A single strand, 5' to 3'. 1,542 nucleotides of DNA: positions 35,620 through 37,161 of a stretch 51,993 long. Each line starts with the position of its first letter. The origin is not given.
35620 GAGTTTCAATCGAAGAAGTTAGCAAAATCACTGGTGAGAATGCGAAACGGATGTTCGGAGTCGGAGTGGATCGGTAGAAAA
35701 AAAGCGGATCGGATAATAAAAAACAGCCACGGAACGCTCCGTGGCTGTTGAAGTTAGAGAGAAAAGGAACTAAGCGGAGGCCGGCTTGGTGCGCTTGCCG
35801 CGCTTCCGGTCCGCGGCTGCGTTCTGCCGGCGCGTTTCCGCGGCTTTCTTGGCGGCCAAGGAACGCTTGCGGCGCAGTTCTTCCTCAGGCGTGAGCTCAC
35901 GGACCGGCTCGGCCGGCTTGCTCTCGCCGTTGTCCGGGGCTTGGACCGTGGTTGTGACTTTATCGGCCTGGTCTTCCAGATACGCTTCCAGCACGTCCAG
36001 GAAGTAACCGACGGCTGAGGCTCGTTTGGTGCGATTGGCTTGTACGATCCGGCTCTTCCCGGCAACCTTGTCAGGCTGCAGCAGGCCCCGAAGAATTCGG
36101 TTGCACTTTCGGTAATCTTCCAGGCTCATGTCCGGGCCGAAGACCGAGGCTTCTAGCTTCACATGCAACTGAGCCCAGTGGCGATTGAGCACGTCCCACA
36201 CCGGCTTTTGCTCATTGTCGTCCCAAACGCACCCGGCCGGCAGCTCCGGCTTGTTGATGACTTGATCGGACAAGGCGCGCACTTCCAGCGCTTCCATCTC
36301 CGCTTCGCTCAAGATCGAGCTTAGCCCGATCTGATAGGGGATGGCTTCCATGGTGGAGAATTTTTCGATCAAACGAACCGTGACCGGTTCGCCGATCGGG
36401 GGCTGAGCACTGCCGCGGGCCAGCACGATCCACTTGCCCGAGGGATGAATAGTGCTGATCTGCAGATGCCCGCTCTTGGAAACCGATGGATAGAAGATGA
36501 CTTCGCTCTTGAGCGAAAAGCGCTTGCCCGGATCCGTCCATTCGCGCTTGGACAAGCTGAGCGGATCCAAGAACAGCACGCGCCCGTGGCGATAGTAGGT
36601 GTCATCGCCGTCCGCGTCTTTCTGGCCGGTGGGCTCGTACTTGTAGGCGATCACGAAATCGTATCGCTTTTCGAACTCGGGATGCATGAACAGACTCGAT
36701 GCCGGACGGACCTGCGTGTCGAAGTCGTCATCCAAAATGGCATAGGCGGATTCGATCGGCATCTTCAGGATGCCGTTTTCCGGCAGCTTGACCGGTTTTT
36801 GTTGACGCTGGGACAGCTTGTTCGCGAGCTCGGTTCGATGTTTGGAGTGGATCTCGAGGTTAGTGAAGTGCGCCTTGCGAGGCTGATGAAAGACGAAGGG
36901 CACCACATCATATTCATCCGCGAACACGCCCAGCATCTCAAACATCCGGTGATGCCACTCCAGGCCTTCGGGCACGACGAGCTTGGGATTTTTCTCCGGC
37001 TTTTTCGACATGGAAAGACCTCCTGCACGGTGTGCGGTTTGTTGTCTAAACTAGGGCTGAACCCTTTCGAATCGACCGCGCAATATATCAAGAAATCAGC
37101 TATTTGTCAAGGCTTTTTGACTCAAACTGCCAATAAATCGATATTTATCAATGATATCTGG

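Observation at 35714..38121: Compositionally distinct, divergently transcribed two-gene module of unknown function between tatD and the helicase-nuclease gene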

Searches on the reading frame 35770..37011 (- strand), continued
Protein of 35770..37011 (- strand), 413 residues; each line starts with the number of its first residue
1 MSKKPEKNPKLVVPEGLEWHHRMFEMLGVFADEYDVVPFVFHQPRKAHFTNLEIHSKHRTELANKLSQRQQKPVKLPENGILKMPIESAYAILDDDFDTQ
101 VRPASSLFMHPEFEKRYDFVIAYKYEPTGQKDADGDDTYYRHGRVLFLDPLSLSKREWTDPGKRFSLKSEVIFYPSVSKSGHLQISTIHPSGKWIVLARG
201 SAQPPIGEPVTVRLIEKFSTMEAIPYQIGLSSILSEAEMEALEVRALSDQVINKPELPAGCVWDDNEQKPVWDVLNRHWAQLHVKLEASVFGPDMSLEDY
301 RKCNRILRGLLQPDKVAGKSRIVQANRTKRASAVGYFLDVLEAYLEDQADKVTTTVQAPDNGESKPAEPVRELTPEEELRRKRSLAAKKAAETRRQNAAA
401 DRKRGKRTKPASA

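Call 60: predict_structure(alignment_id=A4)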
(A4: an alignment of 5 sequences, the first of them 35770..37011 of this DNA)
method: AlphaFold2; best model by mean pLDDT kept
length: 413 residues; sequences in the alignment: 5
mean_pLDDT: 54.1   pTM: 0.30
mean pLDDT of the five models: 54.1, 53.9, 51.4, 49.6, 47.7
residues with pLDDT >= 90: 0; 70-90: 93; 50-70: 136; < 50: 184
segments of 3 or more residues with pLDDT < 50: 1-17, 19-53, 83-128, 138-169, 176-182, 190-192, 250-255, 316-318, 352-373, 405-413
pLDDT, mean of each block of 10 residues (from residue 1): 40 42 39 31 35 58 66 68 40 29 28 36 43 52 38 42 41 49 48 57 59 60 65 70 62 54 72 81 62 84 85 56 65 82 80 36 34 60 69 64 41 33
secondary structure, 60 per line:
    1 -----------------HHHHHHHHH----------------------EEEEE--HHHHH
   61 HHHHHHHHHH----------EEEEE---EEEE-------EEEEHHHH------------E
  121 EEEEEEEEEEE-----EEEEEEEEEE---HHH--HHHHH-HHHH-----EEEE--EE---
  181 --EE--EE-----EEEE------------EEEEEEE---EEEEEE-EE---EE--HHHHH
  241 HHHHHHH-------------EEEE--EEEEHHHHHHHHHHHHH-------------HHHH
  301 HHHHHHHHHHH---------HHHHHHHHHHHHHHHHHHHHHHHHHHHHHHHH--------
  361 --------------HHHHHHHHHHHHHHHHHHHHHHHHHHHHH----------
elements in order: H18-26 E49-53 H56-70 E81-85 E89-92 E100-103 H104-107 E120-131 E137-146 H155-159 H161-164 E170-173 E194-197 E210-216 E220-225 H236-247 E261-264 E267-270 H271-283 H297-311 H321-352 H375-403
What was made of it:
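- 35962..36210 (-): J-domain-like region of geneA, residues ~268-350: helix I-like WDVLN, an insertion, helix II 297-311, the QPD loop, and helix III 321-352. AF2 pLDDT is about 80-85 in helices II and III (call 60).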

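Call 66: fold_search(model_id=the predicted structure, library=pdb)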
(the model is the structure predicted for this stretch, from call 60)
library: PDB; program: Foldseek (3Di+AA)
matches with E <= 10: 279; with E <= 0.001: 0
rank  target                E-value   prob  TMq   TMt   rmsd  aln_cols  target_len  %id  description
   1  9dxd_A                3.6e-02  0.25  0.14  0.11  23.8       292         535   10  attLmm bound serine integrase and RDF complex in the pre-rotation state (released 2026-01-21)
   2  5jtg_C                5.7e-02  0.11  0.11  0.13  17.9       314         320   10  Crystal structure of Thermotoga maritima mutant D89K/D253K (released 2017-01-25)
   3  5jtg_A                6.0e-02  0.11  0.11  0.13  18.0       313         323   11  Crystal structure of Thermotoga maritima mutant D89K/D253K (released 2017-01-25)
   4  2bbj_A                8.5e-02  0.11  0.11  0.13  18.8       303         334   12  Crystal structure of the CorA Mg2+ transporter (released 2005-12-13)
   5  8b6l_P                1.0e-01  0.12  0.12  0.08  41.3       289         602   11  Subtomogram average of the human Sec61-TRAP-OSTA-translocon (released 2022-12-07)
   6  4d10_F                1.0e-01  0.10  0.11  0.14  24.6       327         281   10  Crystal structure of the COP9 signalosome (released 2014-07-23)
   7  5jtg_E                1.1e-01  0.09  0.11  0.13  18.1       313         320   10  Crystal structure of Thermotoga maritima mutant D89K/D253K (released 2017-01-25)
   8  5jtg_B                1.3e-01  0.09  0.11  0.13  17.9       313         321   11  Crystal structure of Thermotoga maritima mutant D89K/D253K (released 2017-01-25)
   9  9ph4_F                1.3e-01  0.08  0.10  0.14  25.8       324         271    7  Cryo-EM structure of COP9 signalosome in complex with CSN5i-1a (released 2025-12-03)
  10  9rah_B                3.5e-01  0.08  0.12  0.09  21.6       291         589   12  Autoinhibited PhiC31 integrase-attL complex (released 2026-02-11)
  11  8aaj_C                3.8e-01  0.18  0.11  0.32  11.1        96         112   22  Crystal structure of the Pyrococcus abyssi RPA (apo form) (released 2023-05-03)
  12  4egw_A                4.0e-01  0.15  0.16  0.25  17.9       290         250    8  The structure of the soluble domain of CorA from Methanocaldococcus jannaschii (released 2012-10-31)
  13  4i0u_B                4.2e-01  0.08  0.12  0.14  18.4       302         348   11  Improved structure of Thermotoga maritima CorA at 2.7 A resolution (released 2013-03-06)
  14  9qo6_F                5.3e-01  0.05  0.10  0.14  26.6       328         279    9  9-subunit COP9 signalosome complex (released 2026-02-04)
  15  2a19_A                5.6e-01  0.13  0.12  0.26  15.8       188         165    8  PKR kinase domain- eIF2alpha- AMP-PNP complex. (released 2005-09-27)
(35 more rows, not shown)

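Call 78: search_dna_similar(query=window:35770-37011:-, collection=phages, mode=protein, max_evalue=0.01)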
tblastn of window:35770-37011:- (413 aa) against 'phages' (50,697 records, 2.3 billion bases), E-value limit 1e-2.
No match.

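Call 79: search_dna_similar(query=window:35770-37011:-, collection=plasmids, mode=protein, max_evalue=0.01)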
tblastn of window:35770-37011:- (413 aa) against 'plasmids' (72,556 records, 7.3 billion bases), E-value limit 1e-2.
No match.

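Call 82: fold_search(model_id=the predicted structure, library=viral)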
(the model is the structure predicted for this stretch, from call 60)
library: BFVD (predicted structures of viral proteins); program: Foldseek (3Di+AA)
matches with E <= 10: 422; with E <= 0.001: 0
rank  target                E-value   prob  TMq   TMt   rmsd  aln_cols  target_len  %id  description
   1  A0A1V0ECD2            1.9e-02  0.23  0.12  0.19  27.6       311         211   10  (no name in the UniProt tables at hand)
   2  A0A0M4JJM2            3.0e-02  0.10  0.11  0.11  29.5       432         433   12  (no name in the UniProt tables at hand)
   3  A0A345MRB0            7.5e-02  0.08  0.09  0.05  24.3       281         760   13  (no name in the UniProt tables at hand)
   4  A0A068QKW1            9.4e-02  0.08  0.09  0.11  23.2       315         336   10  DUF5895 domain-containing protein [Armadillidium vulgare iridescent virus]
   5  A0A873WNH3            1.1e-01  0.06  0.06  0.13  18.9       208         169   15  Uncharacterized protein [Providencia phage Kokobel1]
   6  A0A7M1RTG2            2.3e-01  0.11  0.07  0.19  15.8       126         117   14  Chaperonin [uncultured phage cr6_1]
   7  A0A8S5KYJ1            2.3e-01  0.04  0.12  0.10  34.9       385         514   10  Maturation protein [ssRNA phage Esthiorhiza.1_13]
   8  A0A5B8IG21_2          2.8e-01  0.06  0.12  0.07  22.4       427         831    9  Uncharacterized protein [Mimiviridae sp. ChoanoV1]
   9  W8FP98                2.9e-01  0.02  0.09  0.06  30.7       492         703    8  (no name in the UniProt tables at hand)
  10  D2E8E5                3.1e-01  0.03  0.09  0.11  36.2       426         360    9  (no name in the UniProt tables at hand)
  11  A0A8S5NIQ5            3.3e-01  0.11  0.10  0.20  18.8       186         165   11  Single stranded DNA binding protein [Siphoviridae sp. ctsMn4]
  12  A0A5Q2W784            3.3e-01  0.08  0.12  0.16  18.2       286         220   10  (no name in the UniProt tables at hand)
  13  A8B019                3.5e-01  0.05  0.10  0.13  24.1       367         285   10  UL57 (Fragment) [Colobus guereza cytomegalovirus 1.2]
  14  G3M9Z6                3.7e-01  0.03  0.07  0.06  46.6       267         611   10  Gp255 [Bacillus phage G]
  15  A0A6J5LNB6            3.9e-01  0.07  0.11  0.19  18.9       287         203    8  Uncharacterized protein [uncultured Caudovirales phage]
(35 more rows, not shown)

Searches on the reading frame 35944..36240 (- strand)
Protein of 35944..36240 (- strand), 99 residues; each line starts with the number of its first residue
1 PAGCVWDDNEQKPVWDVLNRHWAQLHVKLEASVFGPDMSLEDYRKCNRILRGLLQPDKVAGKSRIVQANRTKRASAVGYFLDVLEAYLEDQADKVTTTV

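Call 65: search_solved_structures(query=A6, max_evalue=10, show_alignments=3)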
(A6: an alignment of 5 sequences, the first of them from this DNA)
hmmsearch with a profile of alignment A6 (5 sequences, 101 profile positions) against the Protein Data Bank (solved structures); distinct sequences matched with E-value up to 10: 2.
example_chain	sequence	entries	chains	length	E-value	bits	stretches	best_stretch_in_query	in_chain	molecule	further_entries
2k6m_S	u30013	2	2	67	0.45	14.1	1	25-49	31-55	Supervillin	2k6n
4f99_B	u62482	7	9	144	0.55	13.8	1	33-87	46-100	Protein DBF4 homolog A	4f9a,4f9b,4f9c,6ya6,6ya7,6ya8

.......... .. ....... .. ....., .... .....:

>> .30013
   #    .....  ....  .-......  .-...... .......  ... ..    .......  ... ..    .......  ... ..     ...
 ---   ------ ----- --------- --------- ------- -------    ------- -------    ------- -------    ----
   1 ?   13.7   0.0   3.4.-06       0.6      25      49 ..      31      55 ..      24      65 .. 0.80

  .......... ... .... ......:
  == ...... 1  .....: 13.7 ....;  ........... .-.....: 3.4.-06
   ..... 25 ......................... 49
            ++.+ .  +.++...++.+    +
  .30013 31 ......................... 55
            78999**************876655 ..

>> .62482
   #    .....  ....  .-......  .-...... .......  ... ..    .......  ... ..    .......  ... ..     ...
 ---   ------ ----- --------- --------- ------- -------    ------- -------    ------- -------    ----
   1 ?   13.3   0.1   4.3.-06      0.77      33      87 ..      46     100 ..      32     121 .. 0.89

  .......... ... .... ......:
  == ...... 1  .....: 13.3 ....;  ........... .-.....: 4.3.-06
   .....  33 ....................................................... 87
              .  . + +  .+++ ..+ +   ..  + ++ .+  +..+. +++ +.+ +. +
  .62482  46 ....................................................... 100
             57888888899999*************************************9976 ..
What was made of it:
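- Tried and rejected: The PDB profile search returned no J domains (call 65).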

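Call 103: search_solved_structures(query=A7, max_evalue=10, show_alignments=2)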
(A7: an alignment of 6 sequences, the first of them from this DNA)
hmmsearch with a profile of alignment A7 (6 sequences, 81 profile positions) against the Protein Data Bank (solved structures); distinct sequences matched with E-value up to 10: 14.
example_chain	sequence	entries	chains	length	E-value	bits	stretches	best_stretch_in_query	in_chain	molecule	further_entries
2qsa_A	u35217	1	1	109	0.027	18.3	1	27-67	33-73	DnaJ homolog dnj-2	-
2och_A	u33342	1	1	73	0.044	17.6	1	19-44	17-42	Hypothetical protein dnj-12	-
2lo1_A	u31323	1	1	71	0.15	15.9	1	23-48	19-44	DnaJ homolog subfamily A member 1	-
2m6y_A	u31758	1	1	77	0.17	15.7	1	23-48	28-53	DnaJ homolog subfamily A member 1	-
6rzy_A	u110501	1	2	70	0.18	15.6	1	23-56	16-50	Heat shock protein 40, type II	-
7kah_D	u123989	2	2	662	0.23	15.3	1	25-45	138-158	Protein translocation protein SEC63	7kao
6n3q_D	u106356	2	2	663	0.23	15.3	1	25-45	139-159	Protein translocation protein SEC63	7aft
6nd1_A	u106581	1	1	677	0.24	15.2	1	25-45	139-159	Protein translocation protein SEC63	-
7kar_D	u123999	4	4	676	0.24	15.2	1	25-45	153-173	Protein translocation protein SEC63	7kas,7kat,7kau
7kb5_D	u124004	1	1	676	0.24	15.2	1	25-45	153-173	Protein translocation protein SEC63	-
7kai_D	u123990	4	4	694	0.28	15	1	25-45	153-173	Protein translocation protein SEC63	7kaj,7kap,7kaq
8e2o_A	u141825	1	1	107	0.32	14.8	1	23-48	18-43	Isoform 2 of DnaJ homolog subfamily A member 1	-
2ctp_A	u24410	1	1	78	0.93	13.4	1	24-43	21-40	DnaJ homolog subfamily B member 12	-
2ys8_A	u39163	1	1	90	1.3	12.9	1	24-44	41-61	Rab-related GTP-binding protein RabJ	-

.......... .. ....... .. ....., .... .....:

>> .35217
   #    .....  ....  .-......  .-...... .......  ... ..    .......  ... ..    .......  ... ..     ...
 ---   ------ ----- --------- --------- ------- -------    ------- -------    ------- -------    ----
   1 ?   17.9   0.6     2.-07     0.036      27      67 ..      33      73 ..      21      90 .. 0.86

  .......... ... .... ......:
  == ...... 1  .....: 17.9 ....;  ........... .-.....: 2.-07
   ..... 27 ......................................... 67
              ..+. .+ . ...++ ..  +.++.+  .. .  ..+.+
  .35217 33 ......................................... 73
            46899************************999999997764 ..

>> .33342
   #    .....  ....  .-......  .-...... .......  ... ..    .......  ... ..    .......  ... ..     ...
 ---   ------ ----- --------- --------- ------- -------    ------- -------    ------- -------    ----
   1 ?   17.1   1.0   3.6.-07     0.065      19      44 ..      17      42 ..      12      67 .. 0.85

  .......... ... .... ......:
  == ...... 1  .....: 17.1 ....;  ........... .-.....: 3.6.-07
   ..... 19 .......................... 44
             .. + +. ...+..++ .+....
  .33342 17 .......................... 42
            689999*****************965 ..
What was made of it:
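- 35962..36210 (-): All 14 PDB profile hits are J-domain proteins (call 103).
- On J-domain proteins (PF00226 DnaJ): All 14 PDB profile hits at E <= 10 are J-domain proteins, best E = 0.027 (call 103).
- The same profile against PDB returns 14 hits at E <= 10, and all 14 are J-domain proteins (call 103).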
